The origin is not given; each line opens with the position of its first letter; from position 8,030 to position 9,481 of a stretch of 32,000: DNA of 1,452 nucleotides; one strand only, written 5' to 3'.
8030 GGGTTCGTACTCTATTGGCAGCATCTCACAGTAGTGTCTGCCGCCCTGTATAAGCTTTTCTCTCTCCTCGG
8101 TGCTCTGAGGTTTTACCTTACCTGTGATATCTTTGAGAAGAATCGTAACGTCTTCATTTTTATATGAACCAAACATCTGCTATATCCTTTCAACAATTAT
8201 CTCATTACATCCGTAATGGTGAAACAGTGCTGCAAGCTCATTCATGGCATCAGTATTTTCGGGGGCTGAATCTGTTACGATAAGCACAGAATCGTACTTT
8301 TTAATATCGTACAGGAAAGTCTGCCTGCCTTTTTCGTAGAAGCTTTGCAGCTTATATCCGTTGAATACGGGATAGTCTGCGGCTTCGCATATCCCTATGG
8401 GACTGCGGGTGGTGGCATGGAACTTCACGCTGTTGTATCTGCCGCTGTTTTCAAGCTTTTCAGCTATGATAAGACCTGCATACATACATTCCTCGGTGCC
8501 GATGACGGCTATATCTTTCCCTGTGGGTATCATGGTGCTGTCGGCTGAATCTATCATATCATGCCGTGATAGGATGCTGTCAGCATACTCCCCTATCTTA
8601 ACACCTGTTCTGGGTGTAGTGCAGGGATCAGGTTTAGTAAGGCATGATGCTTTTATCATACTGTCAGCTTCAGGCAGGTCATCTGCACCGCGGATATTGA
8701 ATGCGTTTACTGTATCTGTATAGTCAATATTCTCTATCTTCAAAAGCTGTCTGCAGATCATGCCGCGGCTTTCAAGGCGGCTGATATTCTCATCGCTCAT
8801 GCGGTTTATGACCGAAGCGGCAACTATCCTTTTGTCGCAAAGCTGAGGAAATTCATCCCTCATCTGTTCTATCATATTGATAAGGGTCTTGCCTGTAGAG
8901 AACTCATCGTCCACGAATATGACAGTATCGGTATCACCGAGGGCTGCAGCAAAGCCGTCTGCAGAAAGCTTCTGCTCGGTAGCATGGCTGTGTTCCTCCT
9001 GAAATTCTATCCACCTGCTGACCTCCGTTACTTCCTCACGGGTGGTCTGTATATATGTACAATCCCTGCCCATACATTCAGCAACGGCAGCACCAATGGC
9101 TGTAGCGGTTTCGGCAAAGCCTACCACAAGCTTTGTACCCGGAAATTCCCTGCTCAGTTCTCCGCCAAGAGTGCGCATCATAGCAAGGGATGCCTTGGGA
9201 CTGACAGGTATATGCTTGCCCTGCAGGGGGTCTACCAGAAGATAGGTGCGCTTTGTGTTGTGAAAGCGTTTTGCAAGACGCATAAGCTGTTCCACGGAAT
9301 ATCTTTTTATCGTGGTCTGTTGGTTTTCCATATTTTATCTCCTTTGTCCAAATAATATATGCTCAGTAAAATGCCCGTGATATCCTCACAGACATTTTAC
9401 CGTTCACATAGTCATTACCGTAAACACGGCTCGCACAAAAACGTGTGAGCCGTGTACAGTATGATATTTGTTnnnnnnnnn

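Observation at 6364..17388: Compact Ter/TelA-type stress or defence operon with a reduced 'nucleoside-like metabolite' module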

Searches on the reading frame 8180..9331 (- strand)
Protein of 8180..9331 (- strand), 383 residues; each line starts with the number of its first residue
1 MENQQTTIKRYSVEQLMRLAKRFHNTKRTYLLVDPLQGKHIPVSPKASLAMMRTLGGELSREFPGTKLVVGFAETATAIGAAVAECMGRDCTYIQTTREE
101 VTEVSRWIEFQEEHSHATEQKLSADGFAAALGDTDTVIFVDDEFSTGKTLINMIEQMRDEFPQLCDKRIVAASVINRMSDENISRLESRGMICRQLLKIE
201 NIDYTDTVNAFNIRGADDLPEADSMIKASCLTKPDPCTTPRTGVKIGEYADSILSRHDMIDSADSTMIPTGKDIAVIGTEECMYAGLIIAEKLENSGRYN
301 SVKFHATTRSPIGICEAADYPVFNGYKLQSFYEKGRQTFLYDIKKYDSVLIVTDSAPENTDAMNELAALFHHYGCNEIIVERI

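Call 3: search_protein_families(library=pfam, proteins=[window:8180-9331:-], max_evalue=0.01)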
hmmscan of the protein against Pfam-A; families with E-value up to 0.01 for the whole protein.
window:8180-9331:- (383 aa): 4 families
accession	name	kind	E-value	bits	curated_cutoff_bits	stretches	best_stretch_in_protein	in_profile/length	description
PF15609.12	PRTase_2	-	1.8e-47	161.7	28.8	1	16-186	1-168/188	Phosphoribosyl transferase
PF12500.13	TRSP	-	6.3e-21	75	25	1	270-366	31-124/128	TRSP domain C terminus to PRTase_2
PF00156.33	Pribosyltran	-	0.0014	18.4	26.3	1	110-181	63-130/158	Phosphoribosyl transferase domain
PF24390.1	PRTase-CE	-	0.0073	16.7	27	0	122-212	103-179/253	PRTase-CE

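Call 4: search_protein_families(library=ncbifam, proteins=[window:8180-9331:-], max_evalue=0.01)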
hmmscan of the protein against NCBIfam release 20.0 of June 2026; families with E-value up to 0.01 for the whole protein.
window:8180-9331:- (383 aa): 6 families
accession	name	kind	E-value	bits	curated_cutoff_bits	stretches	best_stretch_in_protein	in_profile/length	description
NF040646.1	HPT_Archaea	equivalog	6.6e-05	22.6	200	1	131-202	111-177/184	hypoxanthine/guanine phosphoribosyltransferase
NF002635.0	PRK02304.1-4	subfamily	0.00014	21.5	146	1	130-203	111-178/188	adenine phosphoribosyltransferase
NF006328.0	PRK08558.1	equivalog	0.00035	20.2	184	1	76-187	122-224/238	adenine phosphoribosyltransferase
TIGR01251.1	ribP_PPkin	subfamily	0.0011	18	113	1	55-210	149-274/309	ribose-phosphate diphosphokinase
NF002095.0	PRK00934.1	equivalog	0.0017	17.5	296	1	48-160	139-231/287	ribose-phosphate diphosphokinase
NF002620.0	PRK02277.1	subfamily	0.0064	16.2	115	1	66-160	87-167/201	orotate phosphoribosyltransferase-like protein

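Call 17: find_homologous_proteins(query=window:8180-9331:-, max_evalue=1e-10)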
Query window:8180-9331:- (383 aa): 4401 proteins with E <= 1e-10 among 8000 candidates; the best 120 are listed.
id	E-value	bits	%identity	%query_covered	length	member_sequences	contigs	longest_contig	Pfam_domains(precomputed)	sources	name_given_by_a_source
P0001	2.4e-251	851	99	100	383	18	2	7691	PF12500.14,PF15609.13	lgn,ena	-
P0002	2.5e-204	696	82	98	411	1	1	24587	PF12500.14,PF15609.13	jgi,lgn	jgi:adenine/guanine phosphoribosyltransferase-like PRPP-binding protein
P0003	1.8e-202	690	81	98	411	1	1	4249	PF12500.14,PF15609.13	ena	-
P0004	2.3e-202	690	81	98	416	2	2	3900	PF12500.14,PF15609.13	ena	-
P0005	6.7e-201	685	81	98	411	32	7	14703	PF12500.14,PF15609.13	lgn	-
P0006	4.4e-195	666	78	100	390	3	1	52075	PF12500.14,PF15609.13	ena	-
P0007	4.9e-189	646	76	98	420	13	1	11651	PF12500.14,PF15609.13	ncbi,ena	-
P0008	2.5e-184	630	75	97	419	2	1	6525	PF12500.14,PF15609.13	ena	-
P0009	5.6e-184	629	73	99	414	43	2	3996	PF12500.14,PF15609.13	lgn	-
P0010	2.2e-183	627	72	100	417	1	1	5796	PF12500.14,PF15609.13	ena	-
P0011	1.8e-182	624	73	100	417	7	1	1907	PF12500.14,PF15609.13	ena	-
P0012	9.3e-176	602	72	99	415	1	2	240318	PF12500.14,PF15609.13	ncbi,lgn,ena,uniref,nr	ncbi:phosphoribosyltransferase domain-containing protein [Ruminococcus sp.]|uniref:phosphoribosyltra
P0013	4.5e-173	593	70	97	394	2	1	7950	PF12500.14,PF15609.13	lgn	-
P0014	2.0e-170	585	70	98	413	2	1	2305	PF12500.14,PF15609.13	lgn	-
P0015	2.8e-166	571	98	69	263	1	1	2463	PF15609.13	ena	-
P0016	3.6e-166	571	69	97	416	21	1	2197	PF12500.14,PF15609.13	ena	-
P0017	8.4e-166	569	68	98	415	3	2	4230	PF12500.14,PF15609.13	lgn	-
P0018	1.6e-141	490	61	98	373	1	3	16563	PF12500.14,PF15609.13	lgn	-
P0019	2.4e-141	489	58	98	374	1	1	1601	PF12500.14,PF15609.13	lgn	-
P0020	5.1e-136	471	59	98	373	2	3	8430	PF12500.14,PF15609.13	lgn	-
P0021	5.9e-136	471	57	98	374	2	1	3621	PF12500.14,PF15609.13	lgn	-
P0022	1.1e-114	401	52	96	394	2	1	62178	PF12500.14,PF15609.13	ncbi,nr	ncbi:MAG: phosphoribosyltransferase domain-containing protein [Ruminococcus sp.]|nr:phosphoribosyltr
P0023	1.9e-112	394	52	96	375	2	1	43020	PF12500.14,PF15609.13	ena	-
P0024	1.9e-112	394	48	98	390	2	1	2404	PF12500.14,PF00156.34,PF15609.13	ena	-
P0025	1.1e-111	391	49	97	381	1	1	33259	PF12500.14,PF15609.13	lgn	-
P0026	7.6e-110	385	49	95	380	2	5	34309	PF12500.14,PF15609.13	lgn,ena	-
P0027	1.6e-109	384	47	98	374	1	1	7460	PF12500.14,PF24390.2,PF15609.13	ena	-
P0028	2.9e-109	383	48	98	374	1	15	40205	PF12500.14,PF24390.2,PF15609.13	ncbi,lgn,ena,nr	ncbi:MAG: phosphoribosyltransferase domain-containing protein [Butyrivibrio sp.]|nr:phosphoribosyltr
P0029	3.2e-109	383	49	91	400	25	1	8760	PF12500.14,PF24390.2,PF15609.13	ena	-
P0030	3.7e-109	383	50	96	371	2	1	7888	PF12500.14,PF15609.13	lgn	-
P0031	4.5e-109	383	48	97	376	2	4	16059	PF12500.14,PF15609.13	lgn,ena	-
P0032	2.0e-108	381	47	98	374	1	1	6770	PF12500.14,PF24390.2,PF15609.13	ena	-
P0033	1.1e-107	378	51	96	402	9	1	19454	PF12500.14,PF15609.13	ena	-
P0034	1.2e-107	378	49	97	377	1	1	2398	PF12500.14,PF15609.13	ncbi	-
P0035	2.1e-107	377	49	97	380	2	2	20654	PF12500.14,PF15609.13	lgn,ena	-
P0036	3.8e-107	376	49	97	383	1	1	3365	PF12500.14,PF15609.13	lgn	-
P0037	4.1e-107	376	45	98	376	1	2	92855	PF12500.14,PF15609.13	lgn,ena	-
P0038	4.7e-107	376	48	96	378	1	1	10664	PF12500.14,PF15609.13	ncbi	-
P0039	6.4e-107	376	46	97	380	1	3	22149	PF12500.14,PF15609.13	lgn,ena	-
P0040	1.1e-106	375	48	97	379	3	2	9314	PF12500.14,PF15609.13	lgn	-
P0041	1.2e-106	375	49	95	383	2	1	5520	PF12500.14,PF15609.13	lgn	-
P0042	1.6e-106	374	46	98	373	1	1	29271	PF12500.14,PF15609.13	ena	-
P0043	2.1e-106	374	47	98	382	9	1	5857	PF12500.14,PF15609.13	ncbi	-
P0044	5.4e-106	373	46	97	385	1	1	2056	PF12500.14,PF15609.13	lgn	-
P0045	5.7e-106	373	50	97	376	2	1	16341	PF12500.14,PF15609.13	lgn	-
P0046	5.9e-106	373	48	97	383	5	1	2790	PF12500.14,PF15609.13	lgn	-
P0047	6.8e-106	372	48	96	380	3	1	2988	PF12500.14,PF15609.13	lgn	-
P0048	9.2e-106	372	49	95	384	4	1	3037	PF12500.14,PF15609.13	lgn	-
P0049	1.3e-105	371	49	94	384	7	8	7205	PF12500.14,PF15609.13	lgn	-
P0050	1.4e-105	371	48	96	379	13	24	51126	PF12500.14,PF15609.13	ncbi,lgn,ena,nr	ncbi:MAG: phosphoribosyltransferase domain-containing protein [Acutalibacteraceae bacterium]|nr:phos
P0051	1.7e-105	371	48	96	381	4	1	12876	PF12500.14,PF15609.13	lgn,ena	-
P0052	2.1e-105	371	48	94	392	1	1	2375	PF12500.14,PF15609.13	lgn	-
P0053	3.1e-105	370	46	95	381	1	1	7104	PF12500.14,PF15609.13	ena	-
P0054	3.4e-105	370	46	98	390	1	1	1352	PF12500.14,PF15609.13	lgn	-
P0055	5.7e-105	369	48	95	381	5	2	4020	PF12500.14,PF15609.13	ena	-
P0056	6.4e-105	369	48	94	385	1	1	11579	PF12500.14,PF15609.13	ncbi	-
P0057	8.3e-105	369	49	97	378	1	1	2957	PF12500.14,PF15609.13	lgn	-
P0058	9.2e-105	369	46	97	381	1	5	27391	PF12500.14,PF15609.13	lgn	-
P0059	9.8e-105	369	49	96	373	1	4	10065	PF12500.14,PF15609.13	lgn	-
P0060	1.1e-104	368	46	95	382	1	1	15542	PF12500.14,PF15609.13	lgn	-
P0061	1.5e-104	368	47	96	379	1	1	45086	PF12500.14,PF15609.13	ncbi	-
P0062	1.6e-104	368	49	95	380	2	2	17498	PF12500.14,PF15609.13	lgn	-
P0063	1.9e-104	368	47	97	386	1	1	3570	PF12500.14,PF15609.13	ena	-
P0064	3.0e-104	367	49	94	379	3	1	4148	PF12500.14,PF15609.13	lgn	-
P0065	3.4e-104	367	48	93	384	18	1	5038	PF12500.14,PF15609.13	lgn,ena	-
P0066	4.2e-104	366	47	97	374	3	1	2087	PF12500.14,PF15609.13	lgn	-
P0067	7.0e-104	366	47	98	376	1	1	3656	PF12500.14,PF15609.13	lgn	-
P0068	7.2e-104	366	50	95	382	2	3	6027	PF12500.14,PF15609.13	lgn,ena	-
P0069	8.0e-104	366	47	97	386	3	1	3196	PF12500.14,PF15609.13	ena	-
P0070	8.1e-104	366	46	96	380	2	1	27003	PF12500.14,PF15609.13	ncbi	-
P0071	8.3e-104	365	47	97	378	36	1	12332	PF12500.14,PF15609.13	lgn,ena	-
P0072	8.3e-104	365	46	97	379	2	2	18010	PF12500.14,PF15609.13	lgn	-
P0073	8.8e-104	365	47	98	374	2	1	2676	PF12500.14,PF15609.13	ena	-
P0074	9.0e-104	365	48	96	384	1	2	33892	PF12500.14,PF15609.13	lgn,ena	-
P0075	9.1e-104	365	48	94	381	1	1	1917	PF12500.14,PF15609.13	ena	-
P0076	9.3e-104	365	49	94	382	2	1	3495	PF12500.14,PF15609.13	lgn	-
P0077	1.3e-103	365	47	96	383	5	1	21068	PF12500.14,PF15609.13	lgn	-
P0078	1.4e-103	365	47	94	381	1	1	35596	PF12500.14,PF15609.13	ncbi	-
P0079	1.5e-103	365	47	97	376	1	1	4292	PF12500.14,PF15609.13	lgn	-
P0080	1.6e-103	365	45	97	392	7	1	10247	PF12500.14,PF15609.13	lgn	-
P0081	1.6e-103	365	47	97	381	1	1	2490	PF12500.14,PF15609.13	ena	-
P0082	1.9e-103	364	48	97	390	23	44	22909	PF12500.14,PF15609.13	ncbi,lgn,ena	-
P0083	1.9e-103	364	48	93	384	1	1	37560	PF12500.14,PF15609.13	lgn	-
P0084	2.0e-103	364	49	93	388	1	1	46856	PF12500.14,PF15609.13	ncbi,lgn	-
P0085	2.5e-103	364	46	96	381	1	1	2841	PF12500.14,PF15609.13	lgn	-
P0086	2.6e-103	364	48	93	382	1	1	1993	PF12500.14,PF15609.13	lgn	-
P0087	2.6e-103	364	48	97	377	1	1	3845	PF12500.14,PF15609.13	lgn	-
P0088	3.5e-103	363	49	91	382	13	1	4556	PF12500.14,PF15609.13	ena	-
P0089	4.2e-103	363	48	94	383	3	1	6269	PF12500.14,PF15609.13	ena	-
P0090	4.6e-103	363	45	97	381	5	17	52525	PF12500.14,PF00156.34,PF15609.13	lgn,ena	-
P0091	5.1e-103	363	47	96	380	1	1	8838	PF12500.14,PF15609.13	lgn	-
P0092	7.7e-103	362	48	94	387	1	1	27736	PF12500.14,PF15609.13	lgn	-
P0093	8.7e-103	362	46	97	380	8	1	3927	PF12500.14,PF15609.13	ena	-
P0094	9.8e-103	362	50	88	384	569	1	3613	PF12500.14,PF15609.13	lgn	-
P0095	1.0e-102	362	46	97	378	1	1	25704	PF12500.14,PF15609.13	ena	-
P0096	1.1e-102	362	47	97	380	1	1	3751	PF12500.14,PF15609.13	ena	-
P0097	1.3e-102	361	50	94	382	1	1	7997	PF12500.14,PF00156.34,PF15609.13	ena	-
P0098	1.6e-102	361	48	93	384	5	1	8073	PF12500.14,PF00156.34,PF15609.13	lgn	-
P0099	1.8e-102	361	46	97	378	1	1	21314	PF12500.14,PF15609.13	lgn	-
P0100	1.9e-102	361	47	92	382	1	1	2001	PF12500.14,PF15609.13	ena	-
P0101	2.0e-102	361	46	97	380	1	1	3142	PF12500.14,PF15609.13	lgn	-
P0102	2.1e-102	361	47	95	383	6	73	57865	PF12500.14,PF15609.13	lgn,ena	-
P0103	2.2e-102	361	47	95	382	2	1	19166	PF12500.14,PF15609.13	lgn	-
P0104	2.5e-102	361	46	97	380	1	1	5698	PF12500.14,PF15609.13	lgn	-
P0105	2.9e-102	360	46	95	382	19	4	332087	PF12500.14,PF15609.13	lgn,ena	-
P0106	3.1e-102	360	46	98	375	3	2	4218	PF12500.14,PF15609.13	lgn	-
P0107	3.2e-102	360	49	93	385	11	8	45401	PF12500.14,PF15609.13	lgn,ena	-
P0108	3.3e-102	360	48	96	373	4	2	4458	PF12500.14,PF15609.13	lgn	-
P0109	3.4e-102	360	46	97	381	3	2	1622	PF12500.14,PF14681.13,PF15609.13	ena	-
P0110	3.5e-102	360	46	96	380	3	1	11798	PF12500.14,PF15609.13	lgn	-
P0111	3.7e-102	360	47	97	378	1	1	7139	PF12500.14,PF15609.13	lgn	-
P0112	4.0e-102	360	47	94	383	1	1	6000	PF12500.14,PF15609.13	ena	-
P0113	4.4e-102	360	46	96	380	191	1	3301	PF12500.14,PF15609.13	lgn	-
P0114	4.4e-102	360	46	97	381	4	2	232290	PF12500.14,PF15609.13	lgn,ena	-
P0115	4.6e-102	360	48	94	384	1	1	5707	PF12500.14,PF00156.34,PF15609.13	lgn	-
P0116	4.8e-102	360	45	96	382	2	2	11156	PF12500.14,PF15609.13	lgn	-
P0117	5.2e-102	360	45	97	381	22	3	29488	PF12500.14,PF15609.13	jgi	-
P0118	5.2e-102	360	47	98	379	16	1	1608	PF12500.14,PF15609.13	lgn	-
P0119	5.6e-102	359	45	96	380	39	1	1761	PF12500.14,PF15609.13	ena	-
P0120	5.9e-102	359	47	96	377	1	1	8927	PF12500.14,PF15609.13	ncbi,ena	-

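Call 18: search_protein_families(library=padloc, proteins=[window:8180-9331:-], max_evalue=0.01)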
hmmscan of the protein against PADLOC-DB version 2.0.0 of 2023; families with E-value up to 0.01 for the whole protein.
window:8180-9331:- (383 aa): 2 families
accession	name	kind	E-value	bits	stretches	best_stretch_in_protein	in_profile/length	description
PDLC02935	PRTase_III-A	-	6.4e-06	23.7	1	111-216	109-201/290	-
PDLC02934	PRTase_III-A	-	0.0052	13.8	1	131-183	120-173/393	-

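Call 20: find_related_loci(query=A1, collection=genome_contigs, flank=10000)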
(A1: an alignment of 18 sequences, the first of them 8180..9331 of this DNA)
Query A1 (383 aa) in genome_contigs; peptide patterns used: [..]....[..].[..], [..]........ (x = any residue, [..] = any of these).
600 stretches matched a pattern (row limit reached: there are more); 589 encode a relative of the query (tblastn E <= 1e-3); the best 80 are kept; 80 distinct loci.
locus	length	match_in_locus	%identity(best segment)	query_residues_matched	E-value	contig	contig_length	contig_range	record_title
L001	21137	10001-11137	80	8-383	0e+0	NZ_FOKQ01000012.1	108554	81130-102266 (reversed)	Ruminococcus albus strain AR67, whole genome shotgun sequence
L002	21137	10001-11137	80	8-383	0e+0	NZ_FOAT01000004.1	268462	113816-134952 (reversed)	Ruminococcus albus strain KH2T6, whole genome shotgun sequence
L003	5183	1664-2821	73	1-383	0e+0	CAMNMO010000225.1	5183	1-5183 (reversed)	MAG: uncultured Ruminococcus sp. isolate SRR873597_bin.128_metaWRAP_v1.3_MAG genome assembly, contig: NODE.48724_length_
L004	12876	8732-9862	74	10-383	0e+0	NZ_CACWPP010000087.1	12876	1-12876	MAG: uncultured Ruminococcus sp. isolate RUG10798, whole genome shotgun sequence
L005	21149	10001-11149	73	4-383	0e+0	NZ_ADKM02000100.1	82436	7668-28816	Ruminococcus albus 8 contig00063, whole genome shotgun sequence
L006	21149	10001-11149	72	4-383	0e+0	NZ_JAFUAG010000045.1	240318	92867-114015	MAG: Ruminococcus sp. isolate RGIG4311 Roe_deer_Duodenum-2__c1948, whole genome shotgun sequence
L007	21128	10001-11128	46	4-379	9e-112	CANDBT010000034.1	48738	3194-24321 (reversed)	MAG TPA_asm: uncultured bacterium isolate ERR6760060_bin.77_metawrap_v1.3_MAG genome assembly, contig: ERZ12802922.836,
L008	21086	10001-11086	46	11-373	2e-110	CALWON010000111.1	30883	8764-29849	MAG: uncultured Oscillospiraceae bacterium isolate BRZ_CK__bin84 genome assembly, contig: BRZ_CK__NODE_1701_length_30883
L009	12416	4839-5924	46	11-373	1e-110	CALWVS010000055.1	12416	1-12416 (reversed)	MAG: uncultured Oscillospiraceae bacterium isolate BRZ_MS__bin44 genome assembly, contig: BRZ_MS__NODE_4134_length_12416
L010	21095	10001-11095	46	11-379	7e-110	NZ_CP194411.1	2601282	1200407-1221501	Selenomonas sputigena strain ATCC 33150 chromosome, complete genome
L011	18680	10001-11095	48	11-379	4e-108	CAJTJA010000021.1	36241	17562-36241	MAG TPA_asm: uncultured Oscillibacter sp. isolate MGBC101978 genome assembly, contig: MGBC101978.21, whole genome shotgu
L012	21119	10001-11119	48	3-375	4e-108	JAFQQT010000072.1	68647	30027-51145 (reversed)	MAG: Clostridia bacterium isolate RGIG2065 Goat_Colon-2__c519901, whole genome shotgun sequence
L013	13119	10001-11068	45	14-370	1e-105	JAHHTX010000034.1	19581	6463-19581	MAG: Anaerotignum sp. isolate MAG093 MAG093_35, whole genome shotgun sequence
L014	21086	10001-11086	47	8-370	9e-105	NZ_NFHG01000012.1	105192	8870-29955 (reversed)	Flavonifractor sp. An82 An82_contig_12, whole genome shotgun sequence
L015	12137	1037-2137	47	8-380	2e-104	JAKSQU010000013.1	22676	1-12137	MAG: Ruminococcus sp. isolate Horse_feces237 MAG237_13, whole genome shotgun sequence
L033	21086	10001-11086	45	11-379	4e-97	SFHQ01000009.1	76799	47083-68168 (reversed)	MAG: Clostridiales bacterium isolate W1P12.009 Contig82, whole genome shotgun sequence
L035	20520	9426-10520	45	8-382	8e-97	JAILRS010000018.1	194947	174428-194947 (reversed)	MAG: Selenomonadaceae bacterium isolate RUI390 k141_4060570_flag=0_multi=29.9985_len=194947, whole genome shotgun sequen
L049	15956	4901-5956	42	8-369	4e-92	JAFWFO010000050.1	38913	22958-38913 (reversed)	MAG: Selenomonadaceae bacterium isolate RGIG5694 Sheep_Duodenum.Co__c886985, whole genome shotgun sequence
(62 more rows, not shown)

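Call 29: find_encoding_contigs(protein=P0012, flank=10000, max_places=2)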
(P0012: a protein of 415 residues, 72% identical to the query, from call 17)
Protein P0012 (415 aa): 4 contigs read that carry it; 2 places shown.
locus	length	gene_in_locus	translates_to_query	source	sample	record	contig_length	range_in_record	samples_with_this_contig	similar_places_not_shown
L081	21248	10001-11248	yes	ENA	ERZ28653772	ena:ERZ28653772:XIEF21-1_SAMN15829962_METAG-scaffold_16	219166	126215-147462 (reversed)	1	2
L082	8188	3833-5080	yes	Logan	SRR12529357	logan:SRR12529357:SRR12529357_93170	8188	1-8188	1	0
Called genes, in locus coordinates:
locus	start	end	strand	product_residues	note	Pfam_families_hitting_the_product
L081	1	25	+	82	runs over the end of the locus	PF06135:IreB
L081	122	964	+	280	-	PF01522:Polysacc_deac_1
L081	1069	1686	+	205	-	PF03358:FMN_red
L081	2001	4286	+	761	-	PF14266:YceG_bac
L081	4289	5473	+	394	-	PF05816:TelA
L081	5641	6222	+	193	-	PF02342:TerD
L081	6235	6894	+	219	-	PF02342:TerD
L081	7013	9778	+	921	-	PF00690:Cation_ATPase_N, PF00122:E1-E2_ATPase, PF00702:Hydrolase, PF08282:Hydrolase_3 (faint), PF13246:Cation_ATPase, PF00689:Cation_ATPase_C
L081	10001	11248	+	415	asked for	PF15609:PRTase_2, PF12500:TRSP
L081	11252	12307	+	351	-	PF11202:StiP, PF15608:PELOTA_1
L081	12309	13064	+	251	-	PF08282:Hydrolase_3 (faint)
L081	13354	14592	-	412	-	-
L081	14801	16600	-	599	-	PF12733:Cadherin-like (weak), PF00404:Dockerin_1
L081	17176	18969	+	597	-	PF00963:Cohesin (weak)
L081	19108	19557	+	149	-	-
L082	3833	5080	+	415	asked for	PF15609:PRTase_2, PF12500:TRSP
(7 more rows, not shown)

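Call 30: find_encoding_contigs(protein=P0105, flank=10000, max_places=2)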
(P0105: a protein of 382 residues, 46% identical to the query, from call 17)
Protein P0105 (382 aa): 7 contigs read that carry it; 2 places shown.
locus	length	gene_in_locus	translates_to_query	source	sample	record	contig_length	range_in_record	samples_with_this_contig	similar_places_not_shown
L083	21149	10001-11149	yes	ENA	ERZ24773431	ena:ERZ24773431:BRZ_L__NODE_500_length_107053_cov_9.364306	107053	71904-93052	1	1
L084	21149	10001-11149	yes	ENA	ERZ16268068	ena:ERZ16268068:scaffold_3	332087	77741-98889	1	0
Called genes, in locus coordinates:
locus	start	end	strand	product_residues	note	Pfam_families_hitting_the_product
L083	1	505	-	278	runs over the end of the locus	-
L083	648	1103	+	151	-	PF12844:HTH_19, PF13560:HTH_31, PF01381:HTH_3, PF13384:HTH_23 (faint)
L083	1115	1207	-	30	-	-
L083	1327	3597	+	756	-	PF14266:YceG_bac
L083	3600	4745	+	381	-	PF05816:TelA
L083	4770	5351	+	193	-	PF02342:TerD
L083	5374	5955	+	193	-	PF02342:TerD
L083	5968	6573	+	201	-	PF02342:TerD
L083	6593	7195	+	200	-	PF02342:TerD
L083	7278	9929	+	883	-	PF00690:Cation_ATPase_N, PF00122:E1-E2_ATPase, PF00702:Hydrolase, PF13246:Cation_ATPase, PF08282:Hydrolase_3 (faint), PF00689:Cation_ATPase_C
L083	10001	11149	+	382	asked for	PF15609:PRTase_2, PF12500:TRSP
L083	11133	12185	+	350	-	PF11202:StiP, PF15608:PELOTA_1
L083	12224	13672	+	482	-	PF14266:YceG_bac, PF00089:Trypsin (weak), PF13365:Trypsin_2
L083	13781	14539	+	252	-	PF05116:S6PP (weak), PF08282:Hydrolase_3 (faint)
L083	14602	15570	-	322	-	PF15617:C-C_Bond_Lyase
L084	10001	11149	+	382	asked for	PF15609:PRTase_2, PF12500:TRSP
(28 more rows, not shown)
